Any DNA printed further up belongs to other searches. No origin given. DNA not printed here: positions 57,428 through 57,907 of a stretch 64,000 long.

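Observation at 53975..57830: About 64 strictly phased 20-residue repeats (3.9 kb) with hierarchical 6-10-unit super-repeats; no repeat family recognised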

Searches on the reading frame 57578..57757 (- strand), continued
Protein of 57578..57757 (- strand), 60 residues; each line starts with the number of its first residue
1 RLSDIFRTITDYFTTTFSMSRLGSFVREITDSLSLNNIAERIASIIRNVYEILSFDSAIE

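Call 102: list_cluster_members(proteins=[P0022, P0025, P0029, P0031, P0033, P0034, P0036, P0042, P0047, P0050])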
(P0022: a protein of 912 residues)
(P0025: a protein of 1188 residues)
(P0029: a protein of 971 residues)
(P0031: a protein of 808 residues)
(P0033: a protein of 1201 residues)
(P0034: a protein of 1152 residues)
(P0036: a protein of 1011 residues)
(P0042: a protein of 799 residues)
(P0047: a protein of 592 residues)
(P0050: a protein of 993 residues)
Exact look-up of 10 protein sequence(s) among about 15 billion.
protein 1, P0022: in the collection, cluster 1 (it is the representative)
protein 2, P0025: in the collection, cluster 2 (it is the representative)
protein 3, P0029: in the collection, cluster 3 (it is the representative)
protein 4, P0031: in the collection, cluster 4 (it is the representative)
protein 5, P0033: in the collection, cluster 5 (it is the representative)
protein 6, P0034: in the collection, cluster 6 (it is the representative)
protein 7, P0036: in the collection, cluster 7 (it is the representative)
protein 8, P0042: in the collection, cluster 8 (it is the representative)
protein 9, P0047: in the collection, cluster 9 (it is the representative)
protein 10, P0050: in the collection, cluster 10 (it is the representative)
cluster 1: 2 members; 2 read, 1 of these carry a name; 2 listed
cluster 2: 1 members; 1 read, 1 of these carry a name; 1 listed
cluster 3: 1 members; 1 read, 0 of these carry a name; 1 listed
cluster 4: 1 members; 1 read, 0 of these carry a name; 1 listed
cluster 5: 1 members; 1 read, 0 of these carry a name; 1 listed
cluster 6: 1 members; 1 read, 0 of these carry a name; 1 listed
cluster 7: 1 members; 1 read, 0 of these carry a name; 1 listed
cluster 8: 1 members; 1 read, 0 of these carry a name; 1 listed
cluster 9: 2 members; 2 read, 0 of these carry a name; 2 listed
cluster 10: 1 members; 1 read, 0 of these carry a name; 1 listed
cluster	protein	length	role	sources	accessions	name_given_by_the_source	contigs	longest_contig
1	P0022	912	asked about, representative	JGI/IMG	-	hypothetical protein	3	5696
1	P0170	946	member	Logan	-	-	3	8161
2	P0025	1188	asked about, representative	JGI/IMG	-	hypothetical protein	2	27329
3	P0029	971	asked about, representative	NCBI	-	-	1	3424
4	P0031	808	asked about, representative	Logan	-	-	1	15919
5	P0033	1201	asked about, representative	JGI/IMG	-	-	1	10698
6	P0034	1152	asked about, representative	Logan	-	-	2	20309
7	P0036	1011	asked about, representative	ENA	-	-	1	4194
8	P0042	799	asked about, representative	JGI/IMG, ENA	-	-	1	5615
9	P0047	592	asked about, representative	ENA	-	-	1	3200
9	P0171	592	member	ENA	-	-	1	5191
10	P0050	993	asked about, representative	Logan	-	-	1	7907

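Call 103: find_encoding_contigs(protein=P0025, flank=10000, max_places=1)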
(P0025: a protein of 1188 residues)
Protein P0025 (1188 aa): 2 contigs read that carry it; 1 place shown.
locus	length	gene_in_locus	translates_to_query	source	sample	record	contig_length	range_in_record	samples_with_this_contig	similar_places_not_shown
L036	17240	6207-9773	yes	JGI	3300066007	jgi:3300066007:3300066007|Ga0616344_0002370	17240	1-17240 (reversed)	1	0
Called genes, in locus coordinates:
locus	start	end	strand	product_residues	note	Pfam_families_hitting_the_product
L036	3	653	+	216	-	?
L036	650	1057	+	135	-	-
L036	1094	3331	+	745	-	-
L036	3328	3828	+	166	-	-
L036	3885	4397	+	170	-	-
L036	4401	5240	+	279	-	-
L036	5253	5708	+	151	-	-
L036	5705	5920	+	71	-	-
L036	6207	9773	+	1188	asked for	-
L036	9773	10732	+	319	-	-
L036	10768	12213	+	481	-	-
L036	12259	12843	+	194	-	-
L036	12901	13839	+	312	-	PF27364:YonB (weak)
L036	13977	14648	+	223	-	-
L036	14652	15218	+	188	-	-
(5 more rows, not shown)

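Call 104: find_encoding_contigs(protein=P0034, flank=10000, max_places=1)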
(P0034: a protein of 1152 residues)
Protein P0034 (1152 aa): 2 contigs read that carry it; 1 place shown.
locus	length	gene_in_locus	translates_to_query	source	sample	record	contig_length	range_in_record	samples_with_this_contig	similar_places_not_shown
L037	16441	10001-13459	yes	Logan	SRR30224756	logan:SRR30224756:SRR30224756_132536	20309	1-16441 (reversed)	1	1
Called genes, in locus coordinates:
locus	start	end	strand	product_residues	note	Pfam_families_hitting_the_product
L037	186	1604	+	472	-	PF03237:Terminase_6N, PF04466:Terminase_3 (weak)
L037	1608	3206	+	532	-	-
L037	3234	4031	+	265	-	-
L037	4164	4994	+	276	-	PF25209:Phage_capsid_4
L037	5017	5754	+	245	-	-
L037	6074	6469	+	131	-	-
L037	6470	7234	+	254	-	-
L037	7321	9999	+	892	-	PF13385:Laminin_G_3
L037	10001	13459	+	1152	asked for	-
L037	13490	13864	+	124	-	-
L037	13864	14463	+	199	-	-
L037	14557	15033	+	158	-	-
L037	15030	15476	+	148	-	-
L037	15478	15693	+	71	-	-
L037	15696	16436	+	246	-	-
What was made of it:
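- P0034 follows terminase, capsid and a LamG protein in a phage structural module (call 104).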
